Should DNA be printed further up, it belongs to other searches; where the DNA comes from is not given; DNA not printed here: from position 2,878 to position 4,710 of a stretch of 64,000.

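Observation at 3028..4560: Signal-peptide-less protein with three peptidoglycan-binding modules flanking a papain-like domain and a Pro-rich N-terminus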

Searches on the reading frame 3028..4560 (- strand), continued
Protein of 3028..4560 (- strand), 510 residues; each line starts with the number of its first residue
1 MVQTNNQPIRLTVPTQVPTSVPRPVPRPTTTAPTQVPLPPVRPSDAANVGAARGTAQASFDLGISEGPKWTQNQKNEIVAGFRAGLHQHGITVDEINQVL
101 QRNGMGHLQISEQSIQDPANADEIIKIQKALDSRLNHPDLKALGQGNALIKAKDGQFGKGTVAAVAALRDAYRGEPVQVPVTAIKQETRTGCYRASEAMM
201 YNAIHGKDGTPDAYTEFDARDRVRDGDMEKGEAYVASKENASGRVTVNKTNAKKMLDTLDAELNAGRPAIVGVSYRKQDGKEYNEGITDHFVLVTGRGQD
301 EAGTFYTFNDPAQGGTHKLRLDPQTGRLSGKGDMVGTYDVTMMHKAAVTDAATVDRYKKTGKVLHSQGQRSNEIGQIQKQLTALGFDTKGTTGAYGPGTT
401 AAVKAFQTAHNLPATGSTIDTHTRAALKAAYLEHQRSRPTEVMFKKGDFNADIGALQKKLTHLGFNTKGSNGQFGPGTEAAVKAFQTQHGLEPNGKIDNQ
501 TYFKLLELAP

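Call 27: fold_search(model_id=the predicted structure, library=pdb)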
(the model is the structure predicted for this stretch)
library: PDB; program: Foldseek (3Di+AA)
matches with E <= 10: 686; with E <= 0.001: 1
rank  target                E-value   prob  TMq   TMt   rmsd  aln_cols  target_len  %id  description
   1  9jdd_A                9.9e-07  1.00  0.24  0.58   5.6       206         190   17  Crystal structure of the type VI secretion system effector-immunity complex BtaeB CTD-BtaiB from Bacteroides fragilis (released 2025-09-03)
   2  4c2c_A                1.7e-03  0.85  0.14  0.17  24.2       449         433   12  Crystal structure of the protease CtpB in an active state (released 2013-12-04)
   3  3qt4                  2.0e-03  0.87  0.16  0.25  18.7       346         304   11  Structure of digestive procathepsin L 3 of Tenebrio molitor larval midgut (released 2012-02-22)
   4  1y4h_A                2.9e-03  1.00  0.22  0.56   6.5       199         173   10  Wild type staphopain-staphostatin complex (released 2005-01-18)
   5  4c2f_A                3.2e-03  1.00  0.14  0.16  17.2       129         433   19  Crystal structure of the CtpB R168A mutant present in an active conformation (released 2013-12-04)
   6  4c2h_A                4.0e-03  1.00  0.14  0.17  15.1       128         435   19  Crystal structure of the CtpB(V118Y) mutant (released 2013-12-04)
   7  4c2g_A                4.0e-03  1.00  0.14  0.16  15.7       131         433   19  Crystal structure of CtpB(S309A) in complex with a peptide having a Val-Pro-Ala C-terminus (released 2013-12-04)
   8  5tv7_A                4.4e-03  1.00  0.13  0.41  21.1       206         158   14  2.05 Angstrom Resolution Crystal Structure of Peptidoglycan-Binding Protein from Clostridioides difficile in Complex w (released 2016-12-14)
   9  1x9y_A                6.4e-03  1.00  0.22  0.31   7.0       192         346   10  The prostaphopain B structure (released 2004-11-23)
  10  3bkh                  6.8e-03  1.00  0.15  0.27  12.0       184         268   21  Crystal structure of the bacteriophage phiKZ lytic transglycosylase, gp144 (released 2008-01-08)
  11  3iej_B                8.9e-03  1.00  0.21  0.44   7.9       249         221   12  Pyrazole-based Cathepsin S Inhibitors with Arylalkynes as P1 Binding Elements (released 2009-10-06)
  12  3iej_A                8.9e-03  0.98  0.19  0.39   9.5       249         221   12  Pyrazole-based Cathepsin S Inhibitors with Arylalkynes as P1 Binding Elements (released 2009-10-06)
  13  8z78_A                9.3e-03  0.99  0.19  0.42  12.3       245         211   11  Crystal structure of Procerain-B from Calotropis gigantea with glycerol (released 2025-04-23)
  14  8z6p_A                9.9e-03  0.99  0.20  0.43   9.3       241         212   12  Crystal structure of Procerain-B from Calotropis gigantea (released 2025-04-23)
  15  6tci                  1.0e-02  1.00  0.13  0.86   1.1        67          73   31  The crystal structure of SleB N-terminal domain (released 2020-11-18)
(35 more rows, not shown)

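Call 62: search_protein_families(library=pfam, proteins=[L005:5920-6540:+, L005:3922-5724:-, P0033], max_evalue=0.01)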
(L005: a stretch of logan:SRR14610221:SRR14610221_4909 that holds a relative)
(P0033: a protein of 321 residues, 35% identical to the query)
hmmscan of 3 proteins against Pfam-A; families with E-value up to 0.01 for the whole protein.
L005:5920-6540:+ (206 aa): 1 family
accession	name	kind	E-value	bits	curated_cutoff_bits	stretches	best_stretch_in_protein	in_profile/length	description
PF01949.23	Endo_dU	-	6.3e-49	166.3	32.7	1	25-197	3-181/182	Endonuclease dU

L005:3922-5724:- (600 aa): 1 family
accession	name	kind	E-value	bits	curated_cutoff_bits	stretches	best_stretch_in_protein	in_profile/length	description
PF01476.26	LysM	-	3.7e-10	40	20.9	1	49-97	1-43/43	LysM domain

P0033 (321 aa): 1 family
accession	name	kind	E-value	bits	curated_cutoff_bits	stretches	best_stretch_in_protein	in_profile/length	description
PF13529.12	Peptidase_C39_2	-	0.00066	20.7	24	1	184-281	46-142/143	Peptidase_C39 like family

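Call 73: find_encoding_contigs(protein=P0033, flank=6000, max_places=2)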
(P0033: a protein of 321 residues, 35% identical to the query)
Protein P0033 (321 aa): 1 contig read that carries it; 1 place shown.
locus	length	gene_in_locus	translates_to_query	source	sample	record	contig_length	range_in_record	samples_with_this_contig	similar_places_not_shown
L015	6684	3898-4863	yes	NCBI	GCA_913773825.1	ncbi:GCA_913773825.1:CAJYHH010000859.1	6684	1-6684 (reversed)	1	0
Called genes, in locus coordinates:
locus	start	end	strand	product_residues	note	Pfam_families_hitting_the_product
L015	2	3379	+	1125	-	?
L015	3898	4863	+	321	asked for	-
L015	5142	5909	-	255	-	-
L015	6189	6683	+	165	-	?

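Call 74: find_encoding_contigs(protein=P0017, flank=8000, max_places=1)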
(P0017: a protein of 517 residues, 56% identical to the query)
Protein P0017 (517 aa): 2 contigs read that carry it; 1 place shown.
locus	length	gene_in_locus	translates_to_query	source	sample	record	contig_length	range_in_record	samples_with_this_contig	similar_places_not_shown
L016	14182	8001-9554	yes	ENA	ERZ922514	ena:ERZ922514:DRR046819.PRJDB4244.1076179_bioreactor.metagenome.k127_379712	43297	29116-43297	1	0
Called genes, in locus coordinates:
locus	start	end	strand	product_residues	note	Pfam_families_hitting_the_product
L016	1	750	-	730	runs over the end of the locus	PF00069:Pkinase, PF07714:PK_Tyr_Ser-Thr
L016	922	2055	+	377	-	PF01702:TGT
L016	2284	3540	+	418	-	PF01471:PG_binding_1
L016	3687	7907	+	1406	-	-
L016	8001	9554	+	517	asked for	PF01471:PG_binding_1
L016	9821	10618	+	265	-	-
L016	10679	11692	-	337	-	-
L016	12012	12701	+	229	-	-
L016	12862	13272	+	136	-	PF07883:Cupin_2, PF02311:AraC_binding (weak)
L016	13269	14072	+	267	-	PF12158:DUF3592 (weak)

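Call 92: list_cluster_members(proteins=[window:3028-4560:-, P0004, P0010])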
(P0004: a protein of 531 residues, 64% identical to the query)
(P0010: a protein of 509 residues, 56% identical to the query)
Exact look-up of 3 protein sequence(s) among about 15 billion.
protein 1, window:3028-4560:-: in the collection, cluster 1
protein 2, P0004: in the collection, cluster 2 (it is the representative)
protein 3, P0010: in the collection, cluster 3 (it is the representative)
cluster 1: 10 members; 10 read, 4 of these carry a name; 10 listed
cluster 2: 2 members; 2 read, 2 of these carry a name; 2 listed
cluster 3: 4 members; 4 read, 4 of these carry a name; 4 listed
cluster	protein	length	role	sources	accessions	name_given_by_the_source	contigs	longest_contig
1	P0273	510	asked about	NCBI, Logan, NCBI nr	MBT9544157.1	MAG: peptidoglycan-binding protein [Candidatus Sericytochromatia bacterium] | peptidoglycan-binding protein [Candidatus Sericytochromatia bacterium]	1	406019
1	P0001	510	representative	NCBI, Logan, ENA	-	-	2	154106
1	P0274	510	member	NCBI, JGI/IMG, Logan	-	peptidoglycan hydrolase-like protein with peptidoglycan-binding domain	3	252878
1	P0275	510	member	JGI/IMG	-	peptidoglycan hydrolase-like protein with peptidoglycan-binding domain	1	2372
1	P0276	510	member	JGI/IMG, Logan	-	peptidoglycan hydrolase-like protein with peptidoglycan-binding domain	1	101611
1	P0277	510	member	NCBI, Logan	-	-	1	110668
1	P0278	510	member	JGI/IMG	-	-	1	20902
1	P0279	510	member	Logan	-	-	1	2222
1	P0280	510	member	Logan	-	-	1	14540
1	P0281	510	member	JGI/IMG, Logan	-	-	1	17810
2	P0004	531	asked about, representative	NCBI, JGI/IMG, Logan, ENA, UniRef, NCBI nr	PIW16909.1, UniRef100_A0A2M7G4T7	hypothetical protein COW36_10965 [bacterium (Candidatus Blackallbacteria) ... | Peptidoglycan binding-like domain-containing protein n=1 Tax=bacterium (Candidatus ... | MAG: hypothetical protein COW36_10965 [bacterium (Candidatus Blackallbacteria) ...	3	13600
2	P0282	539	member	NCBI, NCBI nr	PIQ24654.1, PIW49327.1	hypothetical protein COW20_06275 [bacterium (Candidatus Blackallbacteria) ... | MAG: hypothetical protein COW64_18060 [bacterium (Candidatus Blackallbacteria) ...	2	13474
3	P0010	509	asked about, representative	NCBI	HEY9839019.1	MAG TPA: peptidoglycan-binding protein [Candidatus Obscuribacterales bacterium]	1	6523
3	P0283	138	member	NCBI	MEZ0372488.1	MAG: peptidoglycan-binding protein, partial [Candidatus Sericytochromatia bacterium]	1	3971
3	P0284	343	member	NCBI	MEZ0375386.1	MAG: C39 family peptidase, partial [Candidatus Sericytochromatia bacterium]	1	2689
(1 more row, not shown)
